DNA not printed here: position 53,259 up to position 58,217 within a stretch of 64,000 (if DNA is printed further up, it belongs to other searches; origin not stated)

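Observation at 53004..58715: Candidate novel three-gene unit: 1552-aa giant coiled-coil/Gly-zipper protein plus two paralogous small acidic proteins, downstream of HU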

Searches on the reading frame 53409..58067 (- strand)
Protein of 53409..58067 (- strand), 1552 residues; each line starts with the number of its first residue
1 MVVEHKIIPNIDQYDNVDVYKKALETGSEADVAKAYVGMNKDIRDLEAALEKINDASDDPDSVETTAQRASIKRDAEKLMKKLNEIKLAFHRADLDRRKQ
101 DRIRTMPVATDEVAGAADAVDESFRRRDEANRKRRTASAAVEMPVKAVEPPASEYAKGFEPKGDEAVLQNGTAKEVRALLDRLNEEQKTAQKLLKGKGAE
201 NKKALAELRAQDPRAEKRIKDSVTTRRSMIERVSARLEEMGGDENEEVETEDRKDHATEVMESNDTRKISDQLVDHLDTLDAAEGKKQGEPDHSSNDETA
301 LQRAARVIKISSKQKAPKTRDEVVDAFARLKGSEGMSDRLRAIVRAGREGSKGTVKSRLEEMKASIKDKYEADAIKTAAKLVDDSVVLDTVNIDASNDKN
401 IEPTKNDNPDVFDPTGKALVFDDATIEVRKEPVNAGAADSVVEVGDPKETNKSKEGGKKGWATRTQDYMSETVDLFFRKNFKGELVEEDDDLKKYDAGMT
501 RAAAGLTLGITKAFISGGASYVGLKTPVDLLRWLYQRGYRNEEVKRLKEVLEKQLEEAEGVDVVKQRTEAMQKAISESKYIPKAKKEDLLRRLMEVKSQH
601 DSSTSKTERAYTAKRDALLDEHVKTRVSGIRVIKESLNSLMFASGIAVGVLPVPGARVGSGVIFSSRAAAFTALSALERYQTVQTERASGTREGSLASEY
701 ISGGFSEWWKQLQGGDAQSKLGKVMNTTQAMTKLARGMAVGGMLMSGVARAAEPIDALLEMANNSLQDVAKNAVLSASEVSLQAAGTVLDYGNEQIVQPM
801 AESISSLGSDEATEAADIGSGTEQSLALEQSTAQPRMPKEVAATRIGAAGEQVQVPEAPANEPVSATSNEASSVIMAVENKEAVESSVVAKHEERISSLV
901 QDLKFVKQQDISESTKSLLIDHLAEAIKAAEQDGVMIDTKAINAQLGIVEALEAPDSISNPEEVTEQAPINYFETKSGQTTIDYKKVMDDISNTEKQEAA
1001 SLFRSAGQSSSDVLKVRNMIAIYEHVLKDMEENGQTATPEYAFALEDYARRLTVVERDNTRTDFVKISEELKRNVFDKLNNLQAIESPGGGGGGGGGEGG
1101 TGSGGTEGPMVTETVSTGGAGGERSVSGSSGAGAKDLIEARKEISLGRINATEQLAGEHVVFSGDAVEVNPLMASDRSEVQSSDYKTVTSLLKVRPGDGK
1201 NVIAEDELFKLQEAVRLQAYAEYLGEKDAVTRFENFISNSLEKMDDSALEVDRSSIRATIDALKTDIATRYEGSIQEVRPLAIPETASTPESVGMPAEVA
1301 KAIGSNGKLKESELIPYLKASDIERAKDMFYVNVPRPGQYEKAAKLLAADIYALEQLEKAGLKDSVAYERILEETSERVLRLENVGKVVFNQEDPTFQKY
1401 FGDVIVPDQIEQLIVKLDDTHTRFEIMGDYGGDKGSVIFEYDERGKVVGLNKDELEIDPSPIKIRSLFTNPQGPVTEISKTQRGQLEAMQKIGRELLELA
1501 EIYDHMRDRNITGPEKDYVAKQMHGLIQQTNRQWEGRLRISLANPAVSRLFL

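Call 3: search_protein_families(library=pfam, proteins=[window:53409-58067:-], max_evalue=1)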
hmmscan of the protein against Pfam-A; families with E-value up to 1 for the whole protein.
window:53409-58067:- (1552 aa): 0 families

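Call 4: search_protein_families(library=ncbifam, proteins=[window:53409-58067:-], max_evalue=1)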
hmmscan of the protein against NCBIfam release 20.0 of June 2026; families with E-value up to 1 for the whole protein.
window:53409-58067:- (1552 aa): 0 families

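Call 5: search_solved_structures(query=window:53409-58067:-, max_evalue=1)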
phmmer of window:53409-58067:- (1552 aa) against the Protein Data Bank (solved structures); distinct sequences matched with E-value up to 1: 27.
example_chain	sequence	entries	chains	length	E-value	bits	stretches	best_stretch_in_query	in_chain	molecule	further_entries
9hy4_A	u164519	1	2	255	0.0056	17.7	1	1046-1120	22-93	H-2 class I histocompatibility antigen, D-B alpha chain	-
7aor_aa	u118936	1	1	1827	0.0069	17.4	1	1016-1106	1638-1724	mS48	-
9d7y_A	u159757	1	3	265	0.0089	17.1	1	1063-1128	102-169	scFv corresponding to human autoantibody b96.11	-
7x39_A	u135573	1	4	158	0.074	14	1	1018-1126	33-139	Enhancer of rudimentary homolog,Cip1-interacting zinc finger protein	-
7nfx_u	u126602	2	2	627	0.1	13.6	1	1088-1165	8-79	Signal recognition particle subunit SRP68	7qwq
6uup_A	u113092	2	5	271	0.15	13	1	1081-1133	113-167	Anti-CD33 conditional scFv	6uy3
21kr_C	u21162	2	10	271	0.2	12.6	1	1087-1120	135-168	Frizzled-8,Peptidyl-prolyl cis-trans isomerase FKBP1A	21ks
3tf7_C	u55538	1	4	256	0.22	12.5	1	1054-1108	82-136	42F3 Mut7 scFv (42F3 alpha chain, linker, 42F3 beta chain)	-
6ikm_a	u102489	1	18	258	0.26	12.2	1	1087-1133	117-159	ScFv5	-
3r0e_B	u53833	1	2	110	0.33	11.9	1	453-497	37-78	Lectin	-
5j76_B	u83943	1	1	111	0.34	11.8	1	453-497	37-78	12kD storage protein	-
5d5g_B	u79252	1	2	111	0.36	11.8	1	452-495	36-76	Tuber agglutinin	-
5d9z_B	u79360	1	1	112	0.37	11.7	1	452-495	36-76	Tuber agglutinin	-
5t1x_B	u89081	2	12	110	0.39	11.6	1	453-495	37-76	Lectin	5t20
7jtx_A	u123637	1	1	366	0.4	11.6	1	1052-1105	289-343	Phosphatidylinositol 3,4,5-trisphosphate 3-phosphatase and dual-specificity protein phosph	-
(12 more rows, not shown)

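Call 9: find_homologous_proteins(query=window:53409-58067:-, max_evalue=0.001)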
Query window:53409-58067:- (1552 aa): 1 proteins with E <= 0.001 among 8000 candidates.
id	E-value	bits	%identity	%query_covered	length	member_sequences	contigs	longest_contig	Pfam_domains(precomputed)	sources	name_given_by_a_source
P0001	0.0e+0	3330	100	100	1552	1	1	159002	-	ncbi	-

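Call 10: find_encoding_contigs(protein=P0001, flank=10000, max_places=5)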
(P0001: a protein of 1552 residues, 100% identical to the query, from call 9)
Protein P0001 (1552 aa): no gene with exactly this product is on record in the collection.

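Call 15: find_related_loci(query=window:53409-58067:-, collection=genome_contigs, flank=10000)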
Query window:53409-58067:- (1552 aa) in genome_contigs; peptide patterns used: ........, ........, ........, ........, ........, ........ (x = any residue, [..] = any of these).
45 stretches matched a pattern, but none encodes a relative of the query by tblastn (E <= 1e-3).
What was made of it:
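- Tried and rejected: First genome_contigs scan with the window protein's own peptides found nothing (call 15).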

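Call 18: find_encoding_contigs(protein=P0004, flank=10000)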
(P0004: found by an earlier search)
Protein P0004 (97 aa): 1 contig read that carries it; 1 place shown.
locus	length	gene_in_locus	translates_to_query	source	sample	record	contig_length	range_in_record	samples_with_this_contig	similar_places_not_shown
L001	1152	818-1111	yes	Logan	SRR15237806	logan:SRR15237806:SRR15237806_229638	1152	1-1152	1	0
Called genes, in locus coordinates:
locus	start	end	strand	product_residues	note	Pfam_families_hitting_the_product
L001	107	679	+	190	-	PF00081:Sod_Fe_N (weak), PF02777:Sod_Fe_C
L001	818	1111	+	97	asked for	-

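Call 27: search_dna_similar(query=window:53409-58067:-, collection=phages, mode=protein, max_evalue=0.01)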
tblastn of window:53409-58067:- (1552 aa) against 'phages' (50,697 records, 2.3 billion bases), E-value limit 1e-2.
No match.
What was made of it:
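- No tblastn hit in 50,697 phage records (call 27).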

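Call 28: search_dna_similar(query=window:53409-58067:-, collection=plasmids, mode=protein, max_evalue=0.01)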
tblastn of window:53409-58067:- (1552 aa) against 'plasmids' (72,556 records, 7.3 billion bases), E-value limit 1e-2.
No match.
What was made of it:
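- Tried and rejected: Plasmid origin was also rejected, with no tblastn hit (call 28).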

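Call 30: search_protein_families(library=phrogs, proteins=[window:53409-58067:-], max_evalue=0.1)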
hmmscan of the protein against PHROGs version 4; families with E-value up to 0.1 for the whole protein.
window:53409-58067:- (1552 aa): 2 families
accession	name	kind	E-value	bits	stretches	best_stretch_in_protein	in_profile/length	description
phrog_6692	-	unknown function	0.019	15.2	1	547-651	6-103/278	-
phrog_38696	-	unknown function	0.024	14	1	1019-1132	120-233/761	-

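Call 31: search_protein_families(library=padloc, proteins=[window:53409-58067:-], max_evalue=0.1)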
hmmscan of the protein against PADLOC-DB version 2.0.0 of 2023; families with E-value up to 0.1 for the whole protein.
window:53409-58067:- (1552 aa): 0 families

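Call 38: search_protein_families(library=pfam, alignment_id=A2, max_evalue=0.001)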
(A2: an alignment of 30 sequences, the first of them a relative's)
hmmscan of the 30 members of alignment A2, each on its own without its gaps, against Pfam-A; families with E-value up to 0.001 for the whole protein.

A. member 1, P0001 (1552 aa): 0 families

B. families by the number of members that match (of 30 scanned): 3 families
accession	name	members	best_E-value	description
PF09397.16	FtsK_gamma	5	5.2e-28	Ftsk gamma domain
PF04225.17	LysM_OapA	1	0.00021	Opacity-associated protein A LysM-like domain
PF12802.13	MarR_2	1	0.00025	MarR family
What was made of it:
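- On Phage tape-measure protein plus tail-assembly chaperones: Pfam gave none (calls 3, 38). tblastn against phage records found no match (call 27).
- The middle domain has a LysM-like '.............' start, and one member hits LysM_OapA at 2e-4 (call 38).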

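Call 42: search_solved_structures(query=A2, max_evalue=1)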
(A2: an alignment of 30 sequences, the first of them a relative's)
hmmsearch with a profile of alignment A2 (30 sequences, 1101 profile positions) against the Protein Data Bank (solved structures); distinct sequences matched with E-value up to 1: 3.
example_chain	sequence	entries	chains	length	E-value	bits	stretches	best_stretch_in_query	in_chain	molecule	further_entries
7xgf_A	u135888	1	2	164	0.31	12.7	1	824-930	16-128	BCL-xL and MCL-1 dual inhibitor 2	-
7xgg_A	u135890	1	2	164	0.36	12.5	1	830-929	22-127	BCL-xL and MCL-1 dual inhibitor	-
7xge_A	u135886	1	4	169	0.36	12.5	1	824-930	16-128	BCL-xL and MCL-1 dual binder 2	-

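Call 43: find_homologous_proteins(query=A2, max_evalue=0.00001)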
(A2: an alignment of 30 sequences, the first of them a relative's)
Query A2 (30 sequences) (1552 aa, profile of the alignment): 1 proteins with E <= 0.00001 among 8000 candidates.
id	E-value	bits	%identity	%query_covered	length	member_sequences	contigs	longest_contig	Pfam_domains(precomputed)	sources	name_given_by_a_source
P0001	7.7e-172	593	100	100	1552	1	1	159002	-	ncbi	-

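Call 80: search_protein_families(library=phrogs, alignment_id=A2, max_evalue=0.01)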
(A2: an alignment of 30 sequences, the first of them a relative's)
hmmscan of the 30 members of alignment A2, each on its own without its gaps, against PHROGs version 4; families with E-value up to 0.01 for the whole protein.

A. member 1, P0001 (1552 aa): 0 families

B. families by the number of members that match (of 30 scanned): 9 families
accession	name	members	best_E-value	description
phrog_13700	-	4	4.3e-22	FtsK/SpoIIIE-like protein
phrog_6576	-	4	1.7e-15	-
phrog_36563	-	4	1.8e-07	-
phrog_22882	-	2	8.6e-12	-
phrog_6152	-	2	5e-08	-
phrog_4212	-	2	9.1e-06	-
phrog_11222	-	1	0.0016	-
phrog_4446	-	1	0.0085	-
phrog_19726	-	1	0.0099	-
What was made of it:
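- On Phage tape-measure protein plus tail-assembly chaperones: PHROGs on the window proteins (call 30) and on 30 family members (call 80) gave no tape-measure or chaperone family.
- No tape-measure or chaperone PHROG or Pfam hit for 30 family members (calls 30, 38, 80).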

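Call 107: search_protein_families(library=ncbifam, alignment_id=A2, max_evalue=0.01)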
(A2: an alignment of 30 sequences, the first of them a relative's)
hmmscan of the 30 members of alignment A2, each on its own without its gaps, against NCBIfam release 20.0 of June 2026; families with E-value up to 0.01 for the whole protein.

A. member 1, P0001 (1552 aa): 0 families

B. families by the number of members that match (of 30 scanned): 4 families
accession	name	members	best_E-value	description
NF007615.0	PRK10263.1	2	1.5e-12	DNA translocase FtsK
TIGR04526.1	predic_Ig_block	1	0.00065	putative immunoglobulin-blocking virulence protein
TIGR00729.1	TIGR00729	1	0.0011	ribonuclease HII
NF010732.0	PRK14134.1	1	0.0055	recombination regulator RecX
